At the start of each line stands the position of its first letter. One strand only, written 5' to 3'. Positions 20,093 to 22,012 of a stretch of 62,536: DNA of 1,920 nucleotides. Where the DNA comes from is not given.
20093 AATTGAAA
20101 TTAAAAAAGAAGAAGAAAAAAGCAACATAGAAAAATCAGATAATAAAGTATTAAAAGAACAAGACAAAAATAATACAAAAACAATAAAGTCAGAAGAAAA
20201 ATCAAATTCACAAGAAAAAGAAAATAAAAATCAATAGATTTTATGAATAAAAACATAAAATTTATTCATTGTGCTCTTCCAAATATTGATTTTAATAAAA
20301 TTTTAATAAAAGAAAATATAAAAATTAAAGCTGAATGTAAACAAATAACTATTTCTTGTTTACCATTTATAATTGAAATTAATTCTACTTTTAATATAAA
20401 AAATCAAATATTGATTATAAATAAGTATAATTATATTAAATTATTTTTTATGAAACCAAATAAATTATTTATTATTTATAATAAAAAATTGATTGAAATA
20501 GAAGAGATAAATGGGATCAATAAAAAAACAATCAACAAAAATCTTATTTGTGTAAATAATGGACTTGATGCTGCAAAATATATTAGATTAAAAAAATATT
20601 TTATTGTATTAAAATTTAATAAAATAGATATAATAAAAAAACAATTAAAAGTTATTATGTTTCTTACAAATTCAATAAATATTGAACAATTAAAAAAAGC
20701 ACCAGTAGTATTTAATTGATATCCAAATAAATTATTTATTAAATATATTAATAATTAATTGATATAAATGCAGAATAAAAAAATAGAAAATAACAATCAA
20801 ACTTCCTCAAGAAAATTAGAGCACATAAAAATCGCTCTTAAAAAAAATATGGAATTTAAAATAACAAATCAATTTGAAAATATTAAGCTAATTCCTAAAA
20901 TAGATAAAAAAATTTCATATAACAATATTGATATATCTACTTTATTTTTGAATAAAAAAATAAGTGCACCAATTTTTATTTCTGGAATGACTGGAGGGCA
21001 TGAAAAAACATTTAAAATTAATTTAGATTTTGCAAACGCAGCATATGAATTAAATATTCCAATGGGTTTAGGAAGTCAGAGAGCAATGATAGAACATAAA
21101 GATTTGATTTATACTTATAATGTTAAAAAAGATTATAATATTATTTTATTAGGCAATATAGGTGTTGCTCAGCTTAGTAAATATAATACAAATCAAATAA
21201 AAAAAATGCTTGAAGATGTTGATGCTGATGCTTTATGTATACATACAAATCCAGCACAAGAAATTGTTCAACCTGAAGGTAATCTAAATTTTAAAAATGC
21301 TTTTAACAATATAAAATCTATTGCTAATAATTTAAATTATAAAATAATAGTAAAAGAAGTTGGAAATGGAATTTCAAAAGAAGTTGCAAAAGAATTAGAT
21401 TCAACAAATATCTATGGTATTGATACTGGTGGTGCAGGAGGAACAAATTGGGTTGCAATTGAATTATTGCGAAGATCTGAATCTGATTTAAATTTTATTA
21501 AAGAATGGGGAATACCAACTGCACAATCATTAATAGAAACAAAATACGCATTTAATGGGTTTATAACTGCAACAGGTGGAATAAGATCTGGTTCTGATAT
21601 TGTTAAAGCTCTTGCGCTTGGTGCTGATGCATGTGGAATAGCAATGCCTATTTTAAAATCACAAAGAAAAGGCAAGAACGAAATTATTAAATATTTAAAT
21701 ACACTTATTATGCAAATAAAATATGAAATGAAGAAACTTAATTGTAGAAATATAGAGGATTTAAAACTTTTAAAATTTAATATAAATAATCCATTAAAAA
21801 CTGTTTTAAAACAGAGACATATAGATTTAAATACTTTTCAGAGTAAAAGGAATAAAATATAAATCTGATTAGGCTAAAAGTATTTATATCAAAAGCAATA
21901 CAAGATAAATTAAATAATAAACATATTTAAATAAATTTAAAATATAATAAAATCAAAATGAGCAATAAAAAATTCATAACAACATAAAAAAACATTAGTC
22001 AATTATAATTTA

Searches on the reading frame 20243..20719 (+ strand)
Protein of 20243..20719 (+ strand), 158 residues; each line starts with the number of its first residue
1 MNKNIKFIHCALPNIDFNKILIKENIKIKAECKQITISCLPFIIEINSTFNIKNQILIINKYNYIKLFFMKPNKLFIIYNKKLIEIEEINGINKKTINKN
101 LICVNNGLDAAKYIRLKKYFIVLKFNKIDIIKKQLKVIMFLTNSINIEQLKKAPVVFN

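Call 3: search_protein_families(library=pfam, proteins=[window:20243-20719:+], max_evalue=1)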
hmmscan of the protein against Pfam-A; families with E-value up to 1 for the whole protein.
window:20243-20719:+ (158 aa): 0 families

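Call 4: search_protein_families(library=ncbifam, proteins=[window:20243-20719:+], max_evalue=1)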
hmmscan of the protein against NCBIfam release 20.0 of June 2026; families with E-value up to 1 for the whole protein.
window:20243-20719:+ (158 aa): 1 family
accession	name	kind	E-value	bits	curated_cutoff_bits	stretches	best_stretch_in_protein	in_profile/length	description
TIGR02151.1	IPP_isom_2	equivalog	4.7e-06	25.7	281.3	2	126-157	305-336/338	type 2 isopentenyl-diphosphate Delta-isomerase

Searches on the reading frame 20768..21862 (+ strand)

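Call 3: search_protein_families(library=pfam, proteins=[window:20768-21862:+], max_evalue=1)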
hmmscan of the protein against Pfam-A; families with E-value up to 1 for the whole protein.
window:20768-21862:+ (364 aa): 5 families
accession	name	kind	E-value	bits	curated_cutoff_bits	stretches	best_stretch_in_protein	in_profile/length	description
PF01070.24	FMN_dh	-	1.1e-19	71.1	24.9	2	177-333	205-344/350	FMN-dependent dehydrogenase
PF01645.23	Glu_synthase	-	4.3e-08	33.2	20.4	1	187-295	205-307/369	Conserved region in glutamate synthase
PF00478.31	IMPDH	-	2.8e-05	23.7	25.6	1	36-289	4-233/345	IMP dehydrogenase / GMP reductase domain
PF03060.21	NMO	-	0.081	12.7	28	1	266-308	196-238/331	Nitronate monooxygenase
PF18180.6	LD_cluster3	-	0.13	12.4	25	1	33-105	71-143/170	SLOG cluster3 family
